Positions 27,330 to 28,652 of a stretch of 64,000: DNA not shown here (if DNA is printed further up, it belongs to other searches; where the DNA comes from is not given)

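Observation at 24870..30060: Phage-encoded heptose nucleotide-sugar biosynthesis, tailoring and transfer cassette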

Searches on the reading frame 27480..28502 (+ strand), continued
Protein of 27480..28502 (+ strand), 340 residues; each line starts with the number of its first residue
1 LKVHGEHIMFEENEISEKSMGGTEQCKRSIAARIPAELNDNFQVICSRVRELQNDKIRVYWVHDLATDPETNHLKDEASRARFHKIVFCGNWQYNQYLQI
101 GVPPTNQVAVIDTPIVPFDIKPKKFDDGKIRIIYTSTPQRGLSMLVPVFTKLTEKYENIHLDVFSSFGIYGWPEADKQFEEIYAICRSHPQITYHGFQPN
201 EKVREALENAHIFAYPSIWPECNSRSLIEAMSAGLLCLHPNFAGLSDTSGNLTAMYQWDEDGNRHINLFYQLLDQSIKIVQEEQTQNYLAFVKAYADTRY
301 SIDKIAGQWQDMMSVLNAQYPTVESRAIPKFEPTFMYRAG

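Call 61: find_encoding_contigs(protein=P0102, flank=10000, max_places=2)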
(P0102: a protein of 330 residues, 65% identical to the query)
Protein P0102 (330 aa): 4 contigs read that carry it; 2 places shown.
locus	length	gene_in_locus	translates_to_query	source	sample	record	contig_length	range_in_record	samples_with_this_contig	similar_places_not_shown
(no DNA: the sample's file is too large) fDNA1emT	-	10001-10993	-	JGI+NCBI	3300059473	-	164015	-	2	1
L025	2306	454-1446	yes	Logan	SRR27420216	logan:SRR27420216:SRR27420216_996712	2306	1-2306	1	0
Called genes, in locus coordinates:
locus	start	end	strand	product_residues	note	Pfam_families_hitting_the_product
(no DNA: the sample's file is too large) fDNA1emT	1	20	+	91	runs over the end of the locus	PF23793:LysC (weak)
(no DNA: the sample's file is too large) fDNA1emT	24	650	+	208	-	PF00182:Glyco_hydro_19 (weak)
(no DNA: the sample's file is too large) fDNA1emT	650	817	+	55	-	-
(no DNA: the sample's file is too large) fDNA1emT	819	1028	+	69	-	-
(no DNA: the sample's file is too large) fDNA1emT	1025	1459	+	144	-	-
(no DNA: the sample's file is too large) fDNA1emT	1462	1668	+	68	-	-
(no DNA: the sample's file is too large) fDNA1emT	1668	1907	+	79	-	PF23831:DUF7201 (weak)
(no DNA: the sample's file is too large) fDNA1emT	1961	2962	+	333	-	-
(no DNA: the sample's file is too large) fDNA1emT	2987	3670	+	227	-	PF02511:Thy1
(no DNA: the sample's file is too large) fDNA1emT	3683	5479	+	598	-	PF00317:Ribonuc_red_lgN, PF02867:Ribonuc_red_lgC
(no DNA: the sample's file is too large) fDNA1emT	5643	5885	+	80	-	PF00085:Thioredoxin, PF05768:Glrx-like (weak), PF13098:Thioredoxin_2 (weak), PF13192:Thioredoxin_3, PF07689:KaiB (weak)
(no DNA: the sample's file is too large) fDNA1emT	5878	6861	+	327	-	PF00268:Ribonuc_red_sm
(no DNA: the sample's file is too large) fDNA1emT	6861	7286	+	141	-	PF00383:dCMP_cyt_deam_1, PF14437:MafB19-deam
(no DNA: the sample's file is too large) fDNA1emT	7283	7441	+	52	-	-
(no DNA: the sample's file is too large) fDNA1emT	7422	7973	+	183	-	-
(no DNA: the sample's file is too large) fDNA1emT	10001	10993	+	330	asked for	PF00534:Glycos_transf_1, PF13692:Glyco_trans_1_4 (weak)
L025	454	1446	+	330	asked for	PF00534:Glycos_transf_1, PF13692:Glyco_trans_1_4 (weak)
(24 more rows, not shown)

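Call 77: predict_structure(alignment_id=A1)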
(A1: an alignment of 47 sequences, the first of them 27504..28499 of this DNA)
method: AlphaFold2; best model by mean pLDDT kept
length: 332 residues; sequences in the alignment: 47
mean_pLDDT: 90.5   pTM: 0.89
mean pLDDT of the five models: 90.5, 89.8, 85.2, 85.0, 84.8
residues with pLDDT >= 90: 228; 70-90: 88; 50-70: 11; < 50: 5
segments of 3 or more residues with pLDDT < 50: 329-332
pLDDT, mean of each block of 10 residues (from residue 1): 77 86 90 84 85 90 88 93 93 94 96 88 89 90 98 93 85 95 96 94 94 88 98 93 95 95 98 97 98 97 96 88 55 47
secondary structure, 60 per line:
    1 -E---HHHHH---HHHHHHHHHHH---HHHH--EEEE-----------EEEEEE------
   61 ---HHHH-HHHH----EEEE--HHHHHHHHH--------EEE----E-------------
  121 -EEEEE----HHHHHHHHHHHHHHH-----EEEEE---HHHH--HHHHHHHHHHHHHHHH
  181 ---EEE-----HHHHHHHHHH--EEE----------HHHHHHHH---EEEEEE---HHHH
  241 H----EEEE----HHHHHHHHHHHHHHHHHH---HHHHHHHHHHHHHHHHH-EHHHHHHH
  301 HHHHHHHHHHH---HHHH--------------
elements in order: H6-10 H14-24 H28-31 E34-37 E49-54 H64-67 H69-72 E77-80 H83-91 E100-102 E122-126 H131-145 E151-155 H159-162 H165-180 E184-186 H192-201 E204-206 H217-224 E228-233 H237-241 E246-249 H254-271 H275-291 H294-311 H315-318

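Call 80: fold_search(model_id=the predicted structure, library=pdb)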
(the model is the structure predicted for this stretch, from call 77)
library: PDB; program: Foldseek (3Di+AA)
matches with E <= 10: 1390; with E <= 0.001: 318
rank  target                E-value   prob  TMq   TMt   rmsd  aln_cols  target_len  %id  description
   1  7vfk_A                4.7e-11  1.00  0.58  0.41   4.5       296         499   14  Crystal structure of SdgB (ligand-free form) (released 2021-11-24)
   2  3mbo_E                5.3e-11  1.00  0.54  0.49   5.2       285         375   15  Crystal Structure of the Glycosyltransferase BaBshA bound with UDP and L-malate (released 2010-09-29)
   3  7vfm_A                7.1e-11  1.00  0.59  0.41   4.2       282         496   13  Crystal structure of SdgB (UDP and SD peptide-binding form) (released 2021-11-24)
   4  7ec1_A                7.1e-11  1.00  0.60  0.42   4.4       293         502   14  Crystal structure of SdgB (ligand-free form) (released 2021-03-24)
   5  6tvp_A                9.0e-11  1.00  0.59  0.52   5.5       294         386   14  Structure of Mycobacterium smegmatis alpha-maltose-1-phosphate synthase GlgM (released 2020-04-22)
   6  7qh9_DDD              1.2e-10  1.00  0.58  0.41   7.1       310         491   17  TarM(Se)_G117R-4RboP (released 2023-05-10)
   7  7qd7                  1.7e-10  1.00  0.60  0.42   6.5       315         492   16  TarM(Se)_G117R (released 2023-05-10)
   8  8k5u_B                2.0e-10  1.00  0.59  0.61   3.8       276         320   15  Se-glycosyltransferase RsSenB (released 2024-02-07)
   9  4xsr_B                2.2e-10  1.00  0.57  0.53   4.6       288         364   14  Crystal structure of Anabaena Alr3699/HepE in complex with UDP-glucose (released 2016-01-13)
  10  4xsu_B                2.2e-10  1.00  0.57  0.52   4.7       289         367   15  Crystal structure of Anabaena Alr3699/HepE in complex with UDP and glucose (released 2016-01-13)
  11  2jjm_A                2.2e-10  1.00  0.61  0.57   6.2       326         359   13  Crystal Structure of a family GT4 glycosyltransferase from Bacillus anthracis ORF BA1558. (released 2008-08-05)
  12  8k5u_A                2.4e-10  1.00  0.58  0.61   3.7       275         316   14  Se-glycosyltransferase RsSenB (released 2024-02-07)
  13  4xsp_A                2.4e-10  1.00  0.58  0.53   4.5       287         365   15  Crystal structure of Anabaena Alr3699/HepE in complex with UDP (released 2016-01-13)
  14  7vfo_B                2.7e-10  1.00  0.61  0.43   3.9       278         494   14  Crystal structure of SdgB (Phosphate-binding form) (released 2021-11-24)
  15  3mbo_A                2.7e-10  1.00  0.56  0.51   5.0       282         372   16  Crystal Structure of the Glycosyltransferase BaBshA bound with UDP and L-malate (released 2010-09-29)
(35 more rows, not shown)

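Call 83: search_protein_families(library=pfam, proteins=[L011:5061-5678:+, L011:5678-6295:+, L011:6297-6947:+, L011:6940-7731:+], max_evalue=0.001)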
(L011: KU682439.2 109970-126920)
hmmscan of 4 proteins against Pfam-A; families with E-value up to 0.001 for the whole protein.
L011:5061-5678:+ (205 aa): 0 families

L011:5678-6295:+ (205 aa): 5 families
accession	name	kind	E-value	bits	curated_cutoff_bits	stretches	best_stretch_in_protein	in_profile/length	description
PF13489.12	Methyltransf_23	-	1.8e-09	38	27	1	57-155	20-120/164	Methyltransferase domain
PF08241.18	Methyltransf_11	-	2.5e-07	31.7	21.2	1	104-151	50-95/95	Methyltransferase domain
PF08242.18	Methyltransf_12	-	1.3e-06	29.4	30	1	102-148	60-97/98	Methyltransferase domain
PF13847.12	Methyltransf_31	-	3.5e-06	27.2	27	0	106-153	64-111/145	Methyltransferase domain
PF13649.12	Methyltransf_25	-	8.6e-06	26.8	27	1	104-147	54-97/97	Methyltransferase domain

L011:6297-6947:+ (216 aa): 0 families

L011:6940-7731:+ (263 aa): 1 family
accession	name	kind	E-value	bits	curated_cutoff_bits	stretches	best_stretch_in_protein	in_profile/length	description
PF00777.23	Glyco_transf_29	-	1.2e-07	31.8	23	1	25-73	59-106/272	Glycosyltransferase family 29 (sialyltransferase)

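Call 98: fold_search(model_id=the predicted structure, library=viral)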
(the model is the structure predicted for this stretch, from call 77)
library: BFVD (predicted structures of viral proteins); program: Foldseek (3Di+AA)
matches with E <= 10: 830; with E <= 0.001: 155
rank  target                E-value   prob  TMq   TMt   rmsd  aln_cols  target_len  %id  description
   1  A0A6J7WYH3            2.9e-15  1.00  0.76  0.79   3.3       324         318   19  RfaG Glycosyltransferase [uncultured Caudovirales phage]
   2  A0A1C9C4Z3            5.4e-12  1.00  0.59  0.30   4.8       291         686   14  Putative glycosyltransferase [Heterosigma akashiwo virus 01]
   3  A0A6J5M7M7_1          1.2e-11  1.00  0.66  0.30   8.3       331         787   17  Methyltransferase FkbM [uncultured Caudovirales phage]
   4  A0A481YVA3            5.9e-11  1.00  0.58  0.54   4.3       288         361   17  Glycosyl transferase [Marseillevirus LCMAC103]
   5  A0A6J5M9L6            1.2e-10  1.00  0.69  0.63   5.3       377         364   13  Uncharacterized protein [uncultured Caudovirales phage]
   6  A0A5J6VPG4            7.2e-10  1.00  0.54  0.28   5.9       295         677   14  Glycosyltransferase group 1 [Megaviridae environmental sample]
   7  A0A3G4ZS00            8.1e-10  1.00  0.57  0.65   5.4       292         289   13  Glycosyltransferase [Dasosvirus sp.]
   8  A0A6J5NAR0            2.1e-09  1.00  0.60  0.58   5.2       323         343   14  RfaG Glycosyltransferase [uncultured Caudovirales phage]
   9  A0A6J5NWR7            2.5e-09  1.00  0.56  0.58   6.4       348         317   12  Glycosyl transferases group 1 [uncultured Caudovirales phage]
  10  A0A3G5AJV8            3.1e-09  1.00  0.61  0.45   4.8       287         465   13  Glycosyltransferase family 1 protein [Solumvirus sp.]
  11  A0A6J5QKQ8            4.4e-09  1.00  0.49  0.54   5.8       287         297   11  Glycosyl transferases group 1 [uncultured Caudovirales phage]
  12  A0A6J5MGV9            7.9e-09  1.00  0.67  0.66   5.6       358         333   11  RfaG Glycosyltransferase [uncultured Caudovirales phage]
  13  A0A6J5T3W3            1.0e-08  1.00  0.60  0.19   4.5       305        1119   15  Glyco_tranf_GTA_type domain containing protein [uncultured Caudovirales phage]
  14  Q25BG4                1.1e-08  1.00  0.55  0.58   4.4       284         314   13  Putative glycosyltransferase ORF31 [His1 virus (isolate Australia/Victoria)]
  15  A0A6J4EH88            1.2e-08  1.00  0.52  0.47   5.3       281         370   15  (no name in the UniProt tables at hand)
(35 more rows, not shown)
